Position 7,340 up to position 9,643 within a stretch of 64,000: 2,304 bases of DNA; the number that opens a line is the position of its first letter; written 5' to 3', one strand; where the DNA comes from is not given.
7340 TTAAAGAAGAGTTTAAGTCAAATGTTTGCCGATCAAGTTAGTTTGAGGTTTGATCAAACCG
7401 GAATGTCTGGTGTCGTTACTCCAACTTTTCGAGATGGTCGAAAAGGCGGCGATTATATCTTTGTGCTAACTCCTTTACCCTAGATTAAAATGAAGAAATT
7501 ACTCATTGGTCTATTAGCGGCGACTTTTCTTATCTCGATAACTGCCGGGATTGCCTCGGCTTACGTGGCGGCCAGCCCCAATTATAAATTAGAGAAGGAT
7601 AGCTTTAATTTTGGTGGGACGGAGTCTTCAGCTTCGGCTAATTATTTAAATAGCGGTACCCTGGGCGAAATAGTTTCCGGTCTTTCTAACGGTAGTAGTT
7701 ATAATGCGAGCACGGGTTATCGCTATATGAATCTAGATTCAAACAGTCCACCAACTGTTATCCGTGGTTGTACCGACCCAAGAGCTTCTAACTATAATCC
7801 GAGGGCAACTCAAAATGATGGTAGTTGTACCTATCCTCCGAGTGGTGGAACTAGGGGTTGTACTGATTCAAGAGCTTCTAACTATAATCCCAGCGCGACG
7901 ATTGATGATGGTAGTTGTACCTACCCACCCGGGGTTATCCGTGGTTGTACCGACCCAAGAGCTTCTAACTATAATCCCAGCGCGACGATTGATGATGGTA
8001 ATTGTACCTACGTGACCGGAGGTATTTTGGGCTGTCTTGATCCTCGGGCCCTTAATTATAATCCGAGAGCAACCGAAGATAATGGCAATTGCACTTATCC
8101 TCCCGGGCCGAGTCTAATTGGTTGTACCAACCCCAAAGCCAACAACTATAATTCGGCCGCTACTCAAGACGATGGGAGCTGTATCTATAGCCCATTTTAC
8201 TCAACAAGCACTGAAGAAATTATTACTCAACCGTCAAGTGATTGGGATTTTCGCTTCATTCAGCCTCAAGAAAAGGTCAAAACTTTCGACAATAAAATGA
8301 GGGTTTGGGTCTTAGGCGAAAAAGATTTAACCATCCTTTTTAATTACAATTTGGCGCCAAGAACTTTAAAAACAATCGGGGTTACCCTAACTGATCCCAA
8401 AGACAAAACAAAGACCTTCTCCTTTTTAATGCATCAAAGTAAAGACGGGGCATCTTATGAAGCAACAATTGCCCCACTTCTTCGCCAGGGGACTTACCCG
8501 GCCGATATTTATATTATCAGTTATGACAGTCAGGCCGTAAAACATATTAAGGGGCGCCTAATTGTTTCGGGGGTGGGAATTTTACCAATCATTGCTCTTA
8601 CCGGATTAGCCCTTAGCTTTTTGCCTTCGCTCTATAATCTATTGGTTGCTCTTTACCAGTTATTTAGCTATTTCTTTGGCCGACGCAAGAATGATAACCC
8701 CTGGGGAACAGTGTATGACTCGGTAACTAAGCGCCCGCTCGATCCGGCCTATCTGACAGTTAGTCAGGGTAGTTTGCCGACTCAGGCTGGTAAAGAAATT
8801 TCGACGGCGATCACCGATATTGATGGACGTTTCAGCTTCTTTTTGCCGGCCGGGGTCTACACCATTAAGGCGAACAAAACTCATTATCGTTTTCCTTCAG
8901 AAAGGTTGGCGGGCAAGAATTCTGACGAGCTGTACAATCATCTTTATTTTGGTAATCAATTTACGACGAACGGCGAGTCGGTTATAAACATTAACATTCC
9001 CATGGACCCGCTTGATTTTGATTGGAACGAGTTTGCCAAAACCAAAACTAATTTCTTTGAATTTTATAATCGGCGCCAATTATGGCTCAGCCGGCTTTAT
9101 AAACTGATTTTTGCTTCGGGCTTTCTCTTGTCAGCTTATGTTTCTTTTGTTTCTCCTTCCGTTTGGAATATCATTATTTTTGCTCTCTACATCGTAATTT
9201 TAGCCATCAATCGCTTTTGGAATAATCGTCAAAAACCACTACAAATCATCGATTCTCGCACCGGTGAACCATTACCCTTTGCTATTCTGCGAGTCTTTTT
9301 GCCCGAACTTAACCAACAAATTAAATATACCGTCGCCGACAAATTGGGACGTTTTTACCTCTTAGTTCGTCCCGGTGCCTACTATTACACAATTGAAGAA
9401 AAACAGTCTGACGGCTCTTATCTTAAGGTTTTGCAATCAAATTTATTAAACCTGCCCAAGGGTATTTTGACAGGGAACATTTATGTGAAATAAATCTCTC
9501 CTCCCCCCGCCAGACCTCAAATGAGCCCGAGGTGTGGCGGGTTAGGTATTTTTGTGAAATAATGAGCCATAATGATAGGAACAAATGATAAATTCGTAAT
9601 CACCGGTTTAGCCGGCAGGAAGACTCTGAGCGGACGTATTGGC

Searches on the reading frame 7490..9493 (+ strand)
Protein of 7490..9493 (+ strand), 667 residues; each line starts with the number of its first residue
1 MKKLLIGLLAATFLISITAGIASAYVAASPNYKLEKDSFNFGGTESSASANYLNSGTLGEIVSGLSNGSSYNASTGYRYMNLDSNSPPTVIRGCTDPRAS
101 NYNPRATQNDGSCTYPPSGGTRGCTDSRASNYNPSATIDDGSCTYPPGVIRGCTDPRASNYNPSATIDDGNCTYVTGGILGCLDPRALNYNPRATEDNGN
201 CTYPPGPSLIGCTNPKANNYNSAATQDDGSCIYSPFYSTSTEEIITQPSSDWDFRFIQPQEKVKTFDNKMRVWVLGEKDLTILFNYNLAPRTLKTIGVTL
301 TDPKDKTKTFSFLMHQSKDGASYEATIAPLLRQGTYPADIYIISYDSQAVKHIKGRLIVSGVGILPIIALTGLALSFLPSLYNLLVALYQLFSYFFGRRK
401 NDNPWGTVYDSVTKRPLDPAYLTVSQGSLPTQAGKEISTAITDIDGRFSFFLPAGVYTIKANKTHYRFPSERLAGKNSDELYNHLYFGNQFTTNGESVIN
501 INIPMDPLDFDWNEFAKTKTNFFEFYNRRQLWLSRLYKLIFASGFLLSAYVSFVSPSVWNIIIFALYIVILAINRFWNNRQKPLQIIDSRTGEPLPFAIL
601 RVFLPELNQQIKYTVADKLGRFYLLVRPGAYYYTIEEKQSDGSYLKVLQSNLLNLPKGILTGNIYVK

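Call 71: search_protein_families(library=pfam, proteins=[window:7490-9493:+], max_evalue=0.00001)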
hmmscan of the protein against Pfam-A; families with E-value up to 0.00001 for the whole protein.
window:7490-9493:+ (667 aa): 1 family
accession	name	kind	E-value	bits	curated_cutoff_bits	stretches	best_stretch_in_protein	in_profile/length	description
PF13620.12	CarboxypepD_reg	-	8.9e-11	42.4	32.3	0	406-467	4-60/82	Carboxypeptidase regulatory-like domain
